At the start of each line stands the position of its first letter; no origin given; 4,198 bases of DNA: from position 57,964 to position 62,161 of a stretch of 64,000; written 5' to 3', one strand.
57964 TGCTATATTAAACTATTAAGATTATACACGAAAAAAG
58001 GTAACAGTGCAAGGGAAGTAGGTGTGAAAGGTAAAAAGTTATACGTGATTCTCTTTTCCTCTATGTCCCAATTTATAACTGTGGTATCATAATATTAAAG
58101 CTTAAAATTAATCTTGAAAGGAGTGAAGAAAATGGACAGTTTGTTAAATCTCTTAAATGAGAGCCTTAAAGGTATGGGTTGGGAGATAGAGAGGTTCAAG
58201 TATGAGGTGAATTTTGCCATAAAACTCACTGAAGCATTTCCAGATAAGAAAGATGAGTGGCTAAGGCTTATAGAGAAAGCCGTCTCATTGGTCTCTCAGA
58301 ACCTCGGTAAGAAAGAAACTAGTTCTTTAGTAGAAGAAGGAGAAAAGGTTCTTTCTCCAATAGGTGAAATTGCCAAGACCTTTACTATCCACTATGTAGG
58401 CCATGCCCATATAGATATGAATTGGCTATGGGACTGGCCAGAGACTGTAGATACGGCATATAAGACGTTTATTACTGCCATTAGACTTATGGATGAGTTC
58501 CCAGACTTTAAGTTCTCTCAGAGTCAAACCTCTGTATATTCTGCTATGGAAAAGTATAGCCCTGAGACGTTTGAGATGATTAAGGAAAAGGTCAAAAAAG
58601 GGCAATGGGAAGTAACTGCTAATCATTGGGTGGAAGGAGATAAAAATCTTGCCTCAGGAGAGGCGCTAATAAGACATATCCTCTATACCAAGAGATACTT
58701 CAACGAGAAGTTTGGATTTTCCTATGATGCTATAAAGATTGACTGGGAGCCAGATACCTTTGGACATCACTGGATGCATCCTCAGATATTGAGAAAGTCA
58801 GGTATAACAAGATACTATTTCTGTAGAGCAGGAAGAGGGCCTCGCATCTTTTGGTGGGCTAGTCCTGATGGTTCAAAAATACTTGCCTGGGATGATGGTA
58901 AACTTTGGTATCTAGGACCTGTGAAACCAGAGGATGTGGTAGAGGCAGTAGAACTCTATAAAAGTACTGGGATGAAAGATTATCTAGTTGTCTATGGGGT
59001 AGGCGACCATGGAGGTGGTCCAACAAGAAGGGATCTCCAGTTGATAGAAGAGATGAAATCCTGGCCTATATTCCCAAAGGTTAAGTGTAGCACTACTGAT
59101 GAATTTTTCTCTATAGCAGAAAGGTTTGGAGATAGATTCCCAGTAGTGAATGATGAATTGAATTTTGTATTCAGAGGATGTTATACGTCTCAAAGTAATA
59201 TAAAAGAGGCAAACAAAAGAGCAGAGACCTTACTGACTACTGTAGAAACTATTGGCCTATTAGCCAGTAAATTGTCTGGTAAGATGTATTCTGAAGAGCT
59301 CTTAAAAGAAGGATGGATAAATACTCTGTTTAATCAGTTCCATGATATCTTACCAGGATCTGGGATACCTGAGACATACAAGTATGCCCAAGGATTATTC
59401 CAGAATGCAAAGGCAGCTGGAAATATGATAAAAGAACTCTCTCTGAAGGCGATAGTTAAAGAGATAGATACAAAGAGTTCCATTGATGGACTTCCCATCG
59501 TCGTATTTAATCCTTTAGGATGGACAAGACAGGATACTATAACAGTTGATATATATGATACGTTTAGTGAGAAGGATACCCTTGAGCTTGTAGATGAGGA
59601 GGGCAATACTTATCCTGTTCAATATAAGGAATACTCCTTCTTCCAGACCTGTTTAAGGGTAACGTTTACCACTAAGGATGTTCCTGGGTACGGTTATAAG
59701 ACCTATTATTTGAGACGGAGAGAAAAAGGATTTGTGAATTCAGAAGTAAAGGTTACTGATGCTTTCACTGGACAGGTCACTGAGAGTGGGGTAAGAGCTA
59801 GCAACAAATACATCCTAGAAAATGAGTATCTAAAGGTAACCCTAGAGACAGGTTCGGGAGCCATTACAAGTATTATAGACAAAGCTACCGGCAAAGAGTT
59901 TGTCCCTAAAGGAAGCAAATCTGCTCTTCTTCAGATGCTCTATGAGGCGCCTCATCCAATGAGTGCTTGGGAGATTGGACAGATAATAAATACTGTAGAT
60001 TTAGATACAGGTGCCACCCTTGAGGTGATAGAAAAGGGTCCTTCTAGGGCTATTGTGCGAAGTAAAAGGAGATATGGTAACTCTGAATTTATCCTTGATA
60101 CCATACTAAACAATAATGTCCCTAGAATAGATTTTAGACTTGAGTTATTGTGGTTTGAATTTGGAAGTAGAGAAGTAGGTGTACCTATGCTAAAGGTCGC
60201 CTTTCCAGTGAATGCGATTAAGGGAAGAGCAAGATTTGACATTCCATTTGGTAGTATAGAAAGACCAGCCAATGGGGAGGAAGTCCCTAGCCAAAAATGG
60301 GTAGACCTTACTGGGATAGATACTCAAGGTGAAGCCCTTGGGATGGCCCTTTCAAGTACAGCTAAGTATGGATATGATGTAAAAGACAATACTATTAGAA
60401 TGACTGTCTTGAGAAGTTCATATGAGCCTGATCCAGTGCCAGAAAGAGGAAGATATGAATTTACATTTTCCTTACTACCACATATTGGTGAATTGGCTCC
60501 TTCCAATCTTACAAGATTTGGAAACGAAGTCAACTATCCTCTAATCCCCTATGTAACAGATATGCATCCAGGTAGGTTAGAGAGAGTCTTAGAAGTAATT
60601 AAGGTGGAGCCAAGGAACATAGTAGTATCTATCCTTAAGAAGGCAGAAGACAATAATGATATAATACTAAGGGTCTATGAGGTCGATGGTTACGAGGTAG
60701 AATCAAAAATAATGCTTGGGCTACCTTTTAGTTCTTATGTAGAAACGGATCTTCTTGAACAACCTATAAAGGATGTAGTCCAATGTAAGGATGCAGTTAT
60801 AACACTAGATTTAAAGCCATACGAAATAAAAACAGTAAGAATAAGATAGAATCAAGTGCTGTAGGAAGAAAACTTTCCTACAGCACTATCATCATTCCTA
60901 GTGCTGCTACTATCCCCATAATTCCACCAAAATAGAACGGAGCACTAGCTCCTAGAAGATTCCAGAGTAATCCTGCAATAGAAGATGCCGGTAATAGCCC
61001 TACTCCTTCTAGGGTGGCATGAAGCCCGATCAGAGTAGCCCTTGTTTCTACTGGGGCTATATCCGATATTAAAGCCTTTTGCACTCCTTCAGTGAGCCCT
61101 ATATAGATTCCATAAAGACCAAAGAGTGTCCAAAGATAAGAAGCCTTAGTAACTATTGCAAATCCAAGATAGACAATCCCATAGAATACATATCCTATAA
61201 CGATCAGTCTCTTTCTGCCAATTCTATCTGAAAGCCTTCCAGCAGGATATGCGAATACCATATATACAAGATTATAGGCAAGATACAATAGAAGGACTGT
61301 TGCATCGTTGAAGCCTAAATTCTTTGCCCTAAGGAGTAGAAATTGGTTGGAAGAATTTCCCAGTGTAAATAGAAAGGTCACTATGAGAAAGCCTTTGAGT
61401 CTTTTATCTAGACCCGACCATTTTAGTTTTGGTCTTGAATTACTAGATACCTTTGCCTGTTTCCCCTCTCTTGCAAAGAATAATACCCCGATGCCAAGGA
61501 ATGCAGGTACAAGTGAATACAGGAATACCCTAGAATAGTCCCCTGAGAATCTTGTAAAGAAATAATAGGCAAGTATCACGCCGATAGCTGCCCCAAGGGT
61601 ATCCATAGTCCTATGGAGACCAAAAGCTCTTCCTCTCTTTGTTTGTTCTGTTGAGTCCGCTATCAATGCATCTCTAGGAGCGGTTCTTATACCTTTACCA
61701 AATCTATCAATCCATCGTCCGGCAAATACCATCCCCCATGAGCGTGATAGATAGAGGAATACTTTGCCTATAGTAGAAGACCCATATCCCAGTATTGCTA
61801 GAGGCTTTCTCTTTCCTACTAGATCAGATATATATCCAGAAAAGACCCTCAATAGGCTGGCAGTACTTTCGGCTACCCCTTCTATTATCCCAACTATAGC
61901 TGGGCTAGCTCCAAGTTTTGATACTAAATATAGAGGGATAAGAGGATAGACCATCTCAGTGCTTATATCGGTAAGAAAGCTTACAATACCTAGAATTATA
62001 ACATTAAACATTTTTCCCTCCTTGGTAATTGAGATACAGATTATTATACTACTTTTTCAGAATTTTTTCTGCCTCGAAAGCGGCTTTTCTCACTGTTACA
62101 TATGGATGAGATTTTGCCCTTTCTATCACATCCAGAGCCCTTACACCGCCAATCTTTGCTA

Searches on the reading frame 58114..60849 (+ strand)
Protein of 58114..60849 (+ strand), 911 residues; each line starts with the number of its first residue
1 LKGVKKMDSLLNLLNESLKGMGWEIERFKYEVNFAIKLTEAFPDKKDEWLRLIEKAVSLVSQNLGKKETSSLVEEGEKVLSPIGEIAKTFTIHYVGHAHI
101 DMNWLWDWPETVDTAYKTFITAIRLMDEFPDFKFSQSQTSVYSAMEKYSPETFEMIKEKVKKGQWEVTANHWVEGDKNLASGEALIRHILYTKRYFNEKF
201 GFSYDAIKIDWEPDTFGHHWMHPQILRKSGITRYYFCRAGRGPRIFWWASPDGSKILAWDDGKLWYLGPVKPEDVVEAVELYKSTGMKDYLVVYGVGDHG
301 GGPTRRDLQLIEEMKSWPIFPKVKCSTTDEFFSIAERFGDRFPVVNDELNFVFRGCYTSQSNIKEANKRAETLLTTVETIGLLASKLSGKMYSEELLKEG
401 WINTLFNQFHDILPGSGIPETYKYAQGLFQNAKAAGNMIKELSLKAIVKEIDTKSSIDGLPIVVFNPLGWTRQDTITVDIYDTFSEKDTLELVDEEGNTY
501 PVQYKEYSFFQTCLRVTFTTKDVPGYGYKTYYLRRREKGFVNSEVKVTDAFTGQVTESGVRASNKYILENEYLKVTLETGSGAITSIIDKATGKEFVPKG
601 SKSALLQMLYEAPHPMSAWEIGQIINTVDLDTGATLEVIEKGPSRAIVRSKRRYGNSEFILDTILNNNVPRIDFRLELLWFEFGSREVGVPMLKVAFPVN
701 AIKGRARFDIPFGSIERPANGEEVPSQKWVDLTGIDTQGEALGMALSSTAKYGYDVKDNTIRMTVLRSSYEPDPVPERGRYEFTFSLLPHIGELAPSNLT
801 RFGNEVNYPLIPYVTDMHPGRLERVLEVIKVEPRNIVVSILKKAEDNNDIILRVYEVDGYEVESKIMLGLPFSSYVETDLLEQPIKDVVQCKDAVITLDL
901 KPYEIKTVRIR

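Call 60: search_protein_families(library=pfam, proteins=[window:58114-60849:+], max_evalue=0.00001)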
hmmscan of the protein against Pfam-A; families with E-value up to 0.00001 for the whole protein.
window:58114-60849:+ (911 aa): 4 families
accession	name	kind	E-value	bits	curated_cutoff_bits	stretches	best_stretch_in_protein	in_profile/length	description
PF01074.27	Glyco_hydro_38N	-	3.8e-56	190.9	25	1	91-337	1-257/270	Glycosyl hydrolases family 38 N-terminal domain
PF07748.19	Glyco_hydro_38C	-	3.2e-32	112.9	25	1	568-774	1-205/206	Glycosyl hydrolases family 38 C-terminal domain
PF09261.16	Alpha-mann_mid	-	8.6e-18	64.7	31.1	1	353-446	3-95/96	Alpha mannosidase middle domain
PF17677.7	Glyco_hydro38C2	-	4.8e-17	62.3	22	1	835-908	1-72/72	Glycosyl hydrolases family 38 C-terminal beta sandwich domain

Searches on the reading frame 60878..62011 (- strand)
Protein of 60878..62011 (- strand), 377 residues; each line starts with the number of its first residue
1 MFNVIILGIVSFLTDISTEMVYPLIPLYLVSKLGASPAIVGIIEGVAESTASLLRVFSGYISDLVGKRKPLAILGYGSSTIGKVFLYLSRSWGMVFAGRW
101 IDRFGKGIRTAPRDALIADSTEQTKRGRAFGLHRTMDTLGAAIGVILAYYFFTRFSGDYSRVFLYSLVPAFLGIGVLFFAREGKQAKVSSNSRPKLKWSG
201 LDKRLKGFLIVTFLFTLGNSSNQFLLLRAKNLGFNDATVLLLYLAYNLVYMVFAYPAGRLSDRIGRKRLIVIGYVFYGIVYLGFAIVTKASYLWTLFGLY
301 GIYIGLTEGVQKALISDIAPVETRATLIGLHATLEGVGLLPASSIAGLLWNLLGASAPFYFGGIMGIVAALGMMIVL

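Call 60: search_protein_families(library=pfam, proteins=[window:60878-62011:-], max_evalue=0.00001)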
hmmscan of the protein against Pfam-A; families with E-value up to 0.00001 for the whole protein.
window:60878-62011:- (377 aa): 3 families
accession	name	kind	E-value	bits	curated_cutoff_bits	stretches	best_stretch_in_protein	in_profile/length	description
PF07690.21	MFS_1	-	5.3e-48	164.1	33.4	2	8-221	2-220/347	Major Facilitator Superfamily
PF00083.30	Sugar_tr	-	1.8e-17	63.8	22.3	1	56-182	64-193/452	Sugar (and other) transporter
PF12832.13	MFS_1_like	-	8.4e-14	51.8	25.2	1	18-360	15-372/373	MFS_1 like family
